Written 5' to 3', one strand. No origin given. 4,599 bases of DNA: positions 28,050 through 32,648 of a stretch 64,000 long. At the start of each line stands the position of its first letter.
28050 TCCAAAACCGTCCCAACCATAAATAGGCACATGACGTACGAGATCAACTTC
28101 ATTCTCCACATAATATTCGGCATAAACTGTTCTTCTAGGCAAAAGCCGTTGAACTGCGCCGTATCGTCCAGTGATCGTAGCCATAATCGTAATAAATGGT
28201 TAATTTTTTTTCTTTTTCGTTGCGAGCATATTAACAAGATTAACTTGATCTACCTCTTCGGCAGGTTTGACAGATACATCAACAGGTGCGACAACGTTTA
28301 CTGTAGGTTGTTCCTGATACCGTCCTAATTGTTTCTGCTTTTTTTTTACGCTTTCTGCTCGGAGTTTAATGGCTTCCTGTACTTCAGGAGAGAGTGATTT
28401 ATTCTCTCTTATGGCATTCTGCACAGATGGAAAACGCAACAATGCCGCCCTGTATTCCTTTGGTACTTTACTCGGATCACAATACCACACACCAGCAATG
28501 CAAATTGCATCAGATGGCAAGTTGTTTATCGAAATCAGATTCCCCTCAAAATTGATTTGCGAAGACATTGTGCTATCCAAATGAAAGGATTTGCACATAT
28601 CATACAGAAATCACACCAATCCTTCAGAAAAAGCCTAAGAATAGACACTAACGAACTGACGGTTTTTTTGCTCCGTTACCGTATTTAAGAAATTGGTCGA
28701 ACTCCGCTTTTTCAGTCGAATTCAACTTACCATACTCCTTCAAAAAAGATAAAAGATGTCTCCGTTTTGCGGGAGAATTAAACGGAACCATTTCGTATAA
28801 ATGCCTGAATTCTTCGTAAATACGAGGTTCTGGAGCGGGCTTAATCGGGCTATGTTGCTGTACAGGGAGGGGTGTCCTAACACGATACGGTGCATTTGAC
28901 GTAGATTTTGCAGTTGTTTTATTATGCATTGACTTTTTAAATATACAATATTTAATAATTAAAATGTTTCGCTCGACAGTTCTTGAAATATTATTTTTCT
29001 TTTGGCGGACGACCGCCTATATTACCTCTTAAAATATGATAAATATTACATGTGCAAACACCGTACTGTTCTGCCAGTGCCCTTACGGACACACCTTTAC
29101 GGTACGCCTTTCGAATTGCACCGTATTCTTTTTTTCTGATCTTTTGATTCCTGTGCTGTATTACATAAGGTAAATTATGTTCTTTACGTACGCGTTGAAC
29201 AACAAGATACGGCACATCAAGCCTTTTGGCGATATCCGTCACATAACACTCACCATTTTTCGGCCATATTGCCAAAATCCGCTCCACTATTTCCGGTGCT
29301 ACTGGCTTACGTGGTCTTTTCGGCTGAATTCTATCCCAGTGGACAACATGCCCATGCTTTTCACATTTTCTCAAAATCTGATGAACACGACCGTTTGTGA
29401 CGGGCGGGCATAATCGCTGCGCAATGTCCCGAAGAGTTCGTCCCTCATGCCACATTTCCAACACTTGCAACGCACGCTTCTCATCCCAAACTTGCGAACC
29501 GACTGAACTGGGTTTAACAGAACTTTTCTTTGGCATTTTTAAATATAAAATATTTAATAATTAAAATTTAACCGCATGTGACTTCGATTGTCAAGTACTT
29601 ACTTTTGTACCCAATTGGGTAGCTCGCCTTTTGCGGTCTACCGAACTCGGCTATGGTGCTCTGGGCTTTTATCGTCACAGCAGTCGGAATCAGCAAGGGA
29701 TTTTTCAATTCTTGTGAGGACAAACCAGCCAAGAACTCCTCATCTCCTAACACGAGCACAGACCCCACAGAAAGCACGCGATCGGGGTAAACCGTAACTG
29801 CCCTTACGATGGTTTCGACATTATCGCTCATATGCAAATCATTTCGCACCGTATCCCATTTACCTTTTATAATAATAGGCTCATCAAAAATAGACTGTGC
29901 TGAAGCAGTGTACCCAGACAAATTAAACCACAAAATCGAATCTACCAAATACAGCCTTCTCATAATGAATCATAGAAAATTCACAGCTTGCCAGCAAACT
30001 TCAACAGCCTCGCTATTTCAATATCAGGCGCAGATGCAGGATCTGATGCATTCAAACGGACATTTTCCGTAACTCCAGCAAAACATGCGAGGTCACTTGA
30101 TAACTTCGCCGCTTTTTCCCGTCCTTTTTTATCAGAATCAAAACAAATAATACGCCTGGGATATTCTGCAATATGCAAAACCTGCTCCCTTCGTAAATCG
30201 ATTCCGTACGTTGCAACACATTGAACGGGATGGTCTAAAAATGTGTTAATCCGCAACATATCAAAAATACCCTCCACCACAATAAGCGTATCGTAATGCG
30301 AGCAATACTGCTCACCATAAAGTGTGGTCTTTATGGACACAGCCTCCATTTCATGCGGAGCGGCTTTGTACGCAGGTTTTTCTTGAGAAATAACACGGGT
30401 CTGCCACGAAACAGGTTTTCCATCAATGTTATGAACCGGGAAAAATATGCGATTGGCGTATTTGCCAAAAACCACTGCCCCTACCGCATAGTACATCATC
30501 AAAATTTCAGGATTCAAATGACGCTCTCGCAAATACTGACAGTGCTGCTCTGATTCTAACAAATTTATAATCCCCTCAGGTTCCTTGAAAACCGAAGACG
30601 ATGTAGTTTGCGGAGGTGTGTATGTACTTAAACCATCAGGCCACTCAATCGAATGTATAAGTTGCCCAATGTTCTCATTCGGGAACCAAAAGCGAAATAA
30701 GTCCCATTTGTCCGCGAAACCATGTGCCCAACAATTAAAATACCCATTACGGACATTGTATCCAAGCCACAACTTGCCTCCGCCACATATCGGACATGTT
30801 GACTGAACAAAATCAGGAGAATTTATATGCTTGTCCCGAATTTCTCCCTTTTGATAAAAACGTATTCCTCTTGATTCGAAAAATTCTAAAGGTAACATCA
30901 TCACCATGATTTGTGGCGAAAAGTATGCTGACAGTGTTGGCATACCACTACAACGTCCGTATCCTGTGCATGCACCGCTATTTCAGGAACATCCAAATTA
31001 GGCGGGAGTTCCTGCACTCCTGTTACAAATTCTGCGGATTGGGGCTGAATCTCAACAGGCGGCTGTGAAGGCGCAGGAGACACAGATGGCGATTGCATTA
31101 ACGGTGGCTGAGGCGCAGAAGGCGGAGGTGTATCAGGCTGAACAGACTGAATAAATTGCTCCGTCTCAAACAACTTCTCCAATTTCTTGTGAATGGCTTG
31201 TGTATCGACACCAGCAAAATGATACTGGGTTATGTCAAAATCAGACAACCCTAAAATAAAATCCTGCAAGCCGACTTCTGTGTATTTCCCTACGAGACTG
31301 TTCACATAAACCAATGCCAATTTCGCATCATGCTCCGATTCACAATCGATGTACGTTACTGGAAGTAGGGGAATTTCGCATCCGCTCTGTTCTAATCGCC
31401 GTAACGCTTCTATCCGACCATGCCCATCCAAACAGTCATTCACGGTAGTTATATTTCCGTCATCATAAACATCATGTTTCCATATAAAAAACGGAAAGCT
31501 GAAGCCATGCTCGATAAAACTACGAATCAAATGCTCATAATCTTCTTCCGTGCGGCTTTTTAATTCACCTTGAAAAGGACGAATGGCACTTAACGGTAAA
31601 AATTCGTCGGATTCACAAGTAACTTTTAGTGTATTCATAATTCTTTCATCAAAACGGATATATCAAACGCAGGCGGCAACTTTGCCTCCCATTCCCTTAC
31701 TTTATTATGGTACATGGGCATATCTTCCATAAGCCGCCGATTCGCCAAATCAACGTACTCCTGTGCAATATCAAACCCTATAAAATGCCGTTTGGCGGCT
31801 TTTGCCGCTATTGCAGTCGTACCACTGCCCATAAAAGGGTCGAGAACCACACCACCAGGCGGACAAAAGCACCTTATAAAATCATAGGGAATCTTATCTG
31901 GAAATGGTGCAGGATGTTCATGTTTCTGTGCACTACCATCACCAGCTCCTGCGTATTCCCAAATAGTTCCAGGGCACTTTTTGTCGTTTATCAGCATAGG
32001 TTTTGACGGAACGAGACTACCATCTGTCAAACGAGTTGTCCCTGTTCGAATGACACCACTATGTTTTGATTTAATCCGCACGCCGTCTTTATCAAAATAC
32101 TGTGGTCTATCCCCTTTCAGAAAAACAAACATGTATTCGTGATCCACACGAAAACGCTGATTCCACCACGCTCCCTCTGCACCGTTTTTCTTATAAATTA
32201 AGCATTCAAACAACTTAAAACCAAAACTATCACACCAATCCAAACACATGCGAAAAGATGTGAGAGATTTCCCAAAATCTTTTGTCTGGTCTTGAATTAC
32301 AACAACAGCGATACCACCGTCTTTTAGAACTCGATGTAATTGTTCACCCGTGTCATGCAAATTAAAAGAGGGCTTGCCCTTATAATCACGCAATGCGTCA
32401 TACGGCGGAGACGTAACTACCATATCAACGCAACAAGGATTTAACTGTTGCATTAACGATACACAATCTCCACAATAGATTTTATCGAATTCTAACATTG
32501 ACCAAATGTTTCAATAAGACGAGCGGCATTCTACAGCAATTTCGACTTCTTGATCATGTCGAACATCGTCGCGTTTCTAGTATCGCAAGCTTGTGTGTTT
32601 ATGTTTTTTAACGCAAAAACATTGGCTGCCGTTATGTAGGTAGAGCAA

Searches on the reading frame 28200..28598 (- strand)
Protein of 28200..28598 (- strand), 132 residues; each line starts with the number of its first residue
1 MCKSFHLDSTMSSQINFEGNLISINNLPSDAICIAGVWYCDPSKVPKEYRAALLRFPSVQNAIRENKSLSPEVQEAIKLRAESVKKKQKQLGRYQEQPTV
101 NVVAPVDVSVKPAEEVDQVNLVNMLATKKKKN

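Call 40: search_protein_families(library=phrogs, proteins=[window:28200-28598:-], max_evalue=0.001)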
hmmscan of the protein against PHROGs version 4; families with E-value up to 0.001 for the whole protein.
window:28200-28598:- (132 aa): 0 families

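Call 78: search_protein_families(library=pfam, proteins=[window:28200-28598:-], max_evalue=0.1)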
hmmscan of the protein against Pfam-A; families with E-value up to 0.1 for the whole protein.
window:28200-28598:- (132 aa): 1 family
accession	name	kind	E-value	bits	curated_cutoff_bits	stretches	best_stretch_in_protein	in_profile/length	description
PF20070.4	DUF6466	-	0.045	14.6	25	1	52-90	43-81/146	Family of unknown function (DUF6466)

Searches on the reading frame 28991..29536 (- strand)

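Call 39: search_protein_families(library=phrogs, proteins=[window:28991-29536:-], max_evalue=0.001)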
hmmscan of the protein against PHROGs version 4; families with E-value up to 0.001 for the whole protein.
window:28991-29536:- (181 aa): 6 families
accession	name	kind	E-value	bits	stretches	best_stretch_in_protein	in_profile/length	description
phrog_1303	-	DNA, RNA and nucleotide metabolism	1.8e-05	25.6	0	127-172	19-63/184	DNA binding protein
phrog_517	-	DNA, RNA and nucleotide metabolism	5.5e-05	25.1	1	131-171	84-124/128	HTH DNA binding protein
phrog_12251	-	unknown function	0.00016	22.4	1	97-171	145-217/224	-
phrog_836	-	transcription regulation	0.00042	21.4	0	127-171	83-119/133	late transcriptional activator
phrog_4629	-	DNA, RNA and nucleotide metabolism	0.00043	21.2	0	129-168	33-72/87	HTH DNA binding domain protein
phrog_664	-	DNA, RNA and nucleotide metabolism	0.00044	21.1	0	94-172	50-124/210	DNA binding protein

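Call 78: search_protein_families(library=pfam, proteins=[window:28991-29536:-], max_evalue=0.1)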
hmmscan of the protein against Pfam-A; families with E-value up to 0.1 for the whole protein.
window:28991-29536:- (181 aa): 14 families
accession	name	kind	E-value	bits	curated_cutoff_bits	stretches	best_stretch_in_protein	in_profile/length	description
PF13384.12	HTH_23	-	2.1e-07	31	24.6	0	18-43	3-28/50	Homeodomain-like domain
PF13936.12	HTH_38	-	5.5e-05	23.3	27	0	27-43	15-31/44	Helix-turn-helix domain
PF13518.12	HTH_28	-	0.0005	20.6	25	0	143-172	7-36/52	Helix-turn-helix domain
PF21531.3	Rv2175c_wHTH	-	0.0025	18.2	27.1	0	34-56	17-37/57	DNA-binding protein Rv2175c, wHTH domain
PF04545.22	Sigma70_r4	-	0.0025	17.7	24.1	1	28-58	15-44/50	Sigma-70, region 4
PF19575.5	HTH_58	-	0.0028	18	23.8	1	138-159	16-37/62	Helix-turn-helix domain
PF14493.12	HTH_40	-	0.0056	17.4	27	1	24-106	4-76/89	Helix-turn-helix domain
PF13565.12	HTH_32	-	0.022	15.8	33.7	1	51-107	2-57/73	Homeodomain-like domain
PF01978.25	TrmB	-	0.039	14.2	25.6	0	93-116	19-42/68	Sugar-specific transcriptional regulator TrmB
PF12802.13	MarR_2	-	0.047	14.3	27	0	31-65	18-51/61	MarR family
PF00196.25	GerE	-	0.056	13.5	23.5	0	20-42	5-27/57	Bacterial regulatory proteins, luxR family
PF04967.18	HTH_10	-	0.06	13.6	23.1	0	145-170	20-45/53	HTH DNA binding domain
PF10074.15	RovC_DNA-bd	-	0.082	14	26.4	0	15-44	40-68/107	T6SS, Transcription factor, DNA binding domain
PF06530.18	Phage_antitermQ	-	0.097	13.1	26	0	129-165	59-95/118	Phage antitermination protein Q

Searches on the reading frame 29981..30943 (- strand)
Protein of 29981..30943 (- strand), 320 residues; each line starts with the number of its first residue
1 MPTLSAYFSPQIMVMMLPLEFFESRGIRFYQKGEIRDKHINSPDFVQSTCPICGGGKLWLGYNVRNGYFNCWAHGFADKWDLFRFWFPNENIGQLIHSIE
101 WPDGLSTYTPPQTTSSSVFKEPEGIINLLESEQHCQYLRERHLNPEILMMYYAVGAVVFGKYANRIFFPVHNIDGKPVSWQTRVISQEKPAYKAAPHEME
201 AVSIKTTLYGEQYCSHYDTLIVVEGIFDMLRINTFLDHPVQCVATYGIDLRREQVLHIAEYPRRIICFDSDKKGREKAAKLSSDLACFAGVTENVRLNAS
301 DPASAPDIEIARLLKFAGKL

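Call 15: search_protein_families(library=pfam, proteins=[window:29981-30943:-], max_evalue=0.01)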
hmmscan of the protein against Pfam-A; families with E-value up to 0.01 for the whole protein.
window:29981-30943:- (320 aa): 6 families
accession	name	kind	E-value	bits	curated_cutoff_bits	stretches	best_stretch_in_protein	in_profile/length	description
PF13155.12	Toprim_2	-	6.5e-09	36.5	22.1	1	221-286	1-67/88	Toprim-like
PF13662.12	Toprim_4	-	2.2e-05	25.1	25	1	218-286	1-75/85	Toprim domain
PF08275.17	DNAG_N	-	7.8e-05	23.2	26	1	160-196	73-110/128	DNA primase catalytic core, N-terminal domain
PF13362.12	Toprim_3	-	0.00015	22.6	27.2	1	220-285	2-67/95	Toprim domain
PF01751.28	Toprim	-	0.00027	21.5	23.1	1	219-283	1-78/96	Toprim domain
PF13154.11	DUF3991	-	0.003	18.4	24.5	1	137-187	2-51/74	Protein of unknown function (DUF3991)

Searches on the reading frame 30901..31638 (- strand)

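Call 15: search_protein_families(library=pfam, proteins=[window:30901-31638:-], max_evalue=0.01)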
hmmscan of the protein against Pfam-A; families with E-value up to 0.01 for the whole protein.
window:30901-31638:- (245 aa): 0 families

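Call 39: search_protein_families(library=phrogs, proteins=[window:30901-31638:-], max_evalue=0.001)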
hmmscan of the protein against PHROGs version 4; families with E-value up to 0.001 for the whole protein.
window:30901-31638:- (245 aa): 2 families
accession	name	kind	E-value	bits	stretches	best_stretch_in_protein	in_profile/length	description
phrog_498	-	other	7.1e-12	45.6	1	5-164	29-180/633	DNA methyltransferase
phrog_620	-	DNA, RNA and nucleotide metabolism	4.1e-05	24.7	1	13-242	11-177/217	ParB-like partition protein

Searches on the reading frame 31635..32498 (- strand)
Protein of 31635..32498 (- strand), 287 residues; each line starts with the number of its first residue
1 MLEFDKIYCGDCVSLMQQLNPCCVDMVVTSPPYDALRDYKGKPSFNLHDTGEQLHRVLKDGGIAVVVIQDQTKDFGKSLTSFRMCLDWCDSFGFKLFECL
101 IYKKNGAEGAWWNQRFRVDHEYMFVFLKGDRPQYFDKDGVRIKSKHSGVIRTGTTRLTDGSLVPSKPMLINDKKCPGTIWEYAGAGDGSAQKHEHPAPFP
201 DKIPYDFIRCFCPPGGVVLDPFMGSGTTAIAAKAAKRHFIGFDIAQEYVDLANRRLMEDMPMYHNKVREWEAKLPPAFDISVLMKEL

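Call 15: search_protein_families(library=pfam, proteins=[window:31635-32498:-], max_evalue=0.01)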
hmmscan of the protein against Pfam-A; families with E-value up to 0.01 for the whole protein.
window:31635-32498:- (287 aa): 5 families
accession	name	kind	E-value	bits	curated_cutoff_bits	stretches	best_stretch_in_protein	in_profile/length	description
PF01555.25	N6_N4_Mtase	-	1.9e-40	139.6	26.7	1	24-253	1-220/221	DNA methylase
PF01170.24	UPF0020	-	8e-06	26.1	22.3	0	195-240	8-54/197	RMKL-like, methyltransferase domain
PF13649.12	Methyltransf_25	-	0.00043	21.3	27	1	218-282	1-69/97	Methyltransferase domain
PF02086.21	MethyltransfD12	-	0.004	17.3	22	1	216-256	22-62/253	D12 class N6 adenine-specific DNA methyltransferase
PF13847.12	Methyltransf_31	-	0.0081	16.3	27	0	215-256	4-48/145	Methyltransferase domain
